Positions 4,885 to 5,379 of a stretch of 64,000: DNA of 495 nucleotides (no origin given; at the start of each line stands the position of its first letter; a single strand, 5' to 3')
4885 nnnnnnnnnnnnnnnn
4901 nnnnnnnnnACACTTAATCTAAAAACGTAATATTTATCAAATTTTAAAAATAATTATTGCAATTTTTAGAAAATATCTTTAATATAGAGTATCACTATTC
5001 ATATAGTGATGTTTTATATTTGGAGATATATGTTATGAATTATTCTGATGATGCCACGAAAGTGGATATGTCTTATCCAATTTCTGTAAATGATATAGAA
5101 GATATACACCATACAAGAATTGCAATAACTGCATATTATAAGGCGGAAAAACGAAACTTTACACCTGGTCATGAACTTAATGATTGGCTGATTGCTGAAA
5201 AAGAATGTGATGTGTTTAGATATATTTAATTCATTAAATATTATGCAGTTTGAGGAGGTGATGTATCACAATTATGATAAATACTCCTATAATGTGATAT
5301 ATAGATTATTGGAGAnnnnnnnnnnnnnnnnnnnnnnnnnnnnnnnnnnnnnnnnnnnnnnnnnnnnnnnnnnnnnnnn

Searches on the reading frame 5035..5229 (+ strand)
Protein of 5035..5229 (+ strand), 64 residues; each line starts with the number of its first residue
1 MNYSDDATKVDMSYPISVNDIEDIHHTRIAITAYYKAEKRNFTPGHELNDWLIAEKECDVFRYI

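Call 11: search_protein_families(library=pfam, proteins=[window:5035-5229:+], max_evalue=0.1)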
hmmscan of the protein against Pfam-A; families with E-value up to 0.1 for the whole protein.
window:5035-5229:+ (64 aa): 1 family
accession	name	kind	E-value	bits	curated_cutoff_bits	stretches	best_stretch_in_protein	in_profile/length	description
PF11154.13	DUF2934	-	8.4e-11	41.8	22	1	25-57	2-34/37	Protein of unknown function (DUF2934)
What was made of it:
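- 5035..5229 (+): Conserved downstream neighbour: a 64-aa DUF2934 protein. Pfam PF11154, E 8.4e-11 (call 11).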

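Call 12: search_protein_families(library=phrogs, proteins=[window:5035-5229:+], max_evalue=0.01)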
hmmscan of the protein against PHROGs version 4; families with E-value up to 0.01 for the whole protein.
window:5035-5229:+ (64 aa): 0 families

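Call 24: find_encoding_contigs(protein=window:5035-5229:+, flank=10000)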
Protein window:5035-5229:+ (64 aa): 13 contigs read that carry it; 6 places shown.
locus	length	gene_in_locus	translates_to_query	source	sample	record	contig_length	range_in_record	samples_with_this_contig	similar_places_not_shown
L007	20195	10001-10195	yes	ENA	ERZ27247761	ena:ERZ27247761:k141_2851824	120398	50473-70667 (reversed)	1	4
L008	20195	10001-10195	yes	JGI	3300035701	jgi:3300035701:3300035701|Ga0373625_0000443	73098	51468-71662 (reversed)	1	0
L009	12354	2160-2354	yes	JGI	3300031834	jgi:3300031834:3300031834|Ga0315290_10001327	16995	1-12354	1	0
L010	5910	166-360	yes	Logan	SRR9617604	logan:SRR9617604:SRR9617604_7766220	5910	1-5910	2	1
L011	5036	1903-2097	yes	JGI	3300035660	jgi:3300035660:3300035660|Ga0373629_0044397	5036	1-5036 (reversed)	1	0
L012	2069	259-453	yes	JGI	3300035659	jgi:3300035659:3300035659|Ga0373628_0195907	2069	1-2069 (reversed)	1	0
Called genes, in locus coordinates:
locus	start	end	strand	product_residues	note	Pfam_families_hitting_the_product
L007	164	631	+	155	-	PF01981:PTH2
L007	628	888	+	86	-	-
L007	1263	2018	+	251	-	-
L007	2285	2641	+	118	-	-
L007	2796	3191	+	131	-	-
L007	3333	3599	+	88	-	-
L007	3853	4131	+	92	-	PF11839:Alanine_zipper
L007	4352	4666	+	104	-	-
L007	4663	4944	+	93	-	-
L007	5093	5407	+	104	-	-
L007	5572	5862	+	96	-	-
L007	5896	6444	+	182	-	-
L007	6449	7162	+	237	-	PF02146:SIR2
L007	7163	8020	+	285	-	-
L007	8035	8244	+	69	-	-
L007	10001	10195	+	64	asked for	PF11154:DUF2934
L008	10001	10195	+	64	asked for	PF11154:DUF2934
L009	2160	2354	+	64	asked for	PF11154:DUF2934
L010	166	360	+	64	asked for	PF11154:DUF2934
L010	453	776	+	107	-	-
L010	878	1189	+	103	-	-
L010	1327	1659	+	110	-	-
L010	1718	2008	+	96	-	-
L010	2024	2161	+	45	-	-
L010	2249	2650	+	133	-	-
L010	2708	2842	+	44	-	-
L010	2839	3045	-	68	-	-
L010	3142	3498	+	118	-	-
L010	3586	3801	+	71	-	-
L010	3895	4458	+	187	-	-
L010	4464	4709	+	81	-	-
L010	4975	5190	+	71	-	-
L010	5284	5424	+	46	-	-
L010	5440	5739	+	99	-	-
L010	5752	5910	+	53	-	?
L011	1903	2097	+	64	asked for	PF11154:DUF2934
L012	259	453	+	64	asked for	PF11154:DUF2934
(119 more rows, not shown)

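Call 69: find_encoding_contigs(protein=window:5035-5229:+, flank=900, max_places=10)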
Protein window:5035-5229:+ (64 aa): 12 contigs read that carry it; 8 places shown.
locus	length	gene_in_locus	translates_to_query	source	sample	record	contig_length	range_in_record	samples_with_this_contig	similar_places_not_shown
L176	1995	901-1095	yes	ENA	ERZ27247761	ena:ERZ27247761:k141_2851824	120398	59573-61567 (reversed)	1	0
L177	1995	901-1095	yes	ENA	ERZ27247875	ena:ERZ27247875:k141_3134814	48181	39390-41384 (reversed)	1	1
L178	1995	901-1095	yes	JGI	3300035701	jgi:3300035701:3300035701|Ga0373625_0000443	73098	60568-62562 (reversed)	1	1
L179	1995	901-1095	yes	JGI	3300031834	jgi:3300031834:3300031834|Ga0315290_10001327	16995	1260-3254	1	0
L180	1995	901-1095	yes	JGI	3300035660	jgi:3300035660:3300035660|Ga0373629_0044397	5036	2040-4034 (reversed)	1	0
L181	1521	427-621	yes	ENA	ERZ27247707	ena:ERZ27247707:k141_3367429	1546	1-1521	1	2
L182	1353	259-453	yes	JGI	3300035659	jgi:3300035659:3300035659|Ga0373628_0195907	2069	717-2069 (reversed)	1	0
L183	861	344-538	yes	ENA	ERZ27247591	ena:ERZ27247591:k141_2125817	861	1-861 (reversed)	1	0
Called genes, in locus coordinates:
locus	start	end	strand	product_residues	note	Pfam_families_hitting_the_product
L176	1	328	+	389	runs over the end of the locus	PF01743:PolyA_pol, PF12627:PolyA_pol_RNAbd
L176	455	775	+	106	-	-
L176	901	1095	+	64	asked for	PF11154:DUF2934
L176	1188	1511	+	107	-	-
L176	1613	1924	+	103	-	-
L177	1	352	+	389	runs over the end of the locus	PF01743:PolyA_pol, PF12627:PolyA_pol_RNAbd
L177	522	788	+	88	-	-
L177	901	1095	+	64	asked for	PF11154:DUF2934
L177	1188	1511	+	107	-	-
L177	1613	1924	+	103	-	-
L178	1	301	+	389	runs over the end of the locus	PF01743:PolyA_pol, PF12627:PolyA_pol_RNAbd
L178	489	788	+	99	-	-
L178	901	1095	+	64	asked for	PF11154:DUF2934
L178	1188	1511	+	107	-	-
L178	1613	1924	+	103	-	-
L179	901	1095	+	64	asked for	PF11154:DUF2934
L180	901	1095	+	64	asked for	PF11154:DUF2934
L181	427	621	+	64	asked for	PF11154:DUF2934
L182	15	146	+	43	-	-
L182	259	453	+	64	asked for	PF11154:DUF2934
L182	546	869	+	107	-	-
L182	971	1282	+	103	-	-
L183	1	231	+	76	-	?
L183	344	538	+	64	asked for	PF11154:DUF2934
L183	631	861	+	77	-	?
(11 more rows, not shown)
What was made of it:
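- Gene callers chose the +2 frame in 4 of 6 contigs (call 69).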
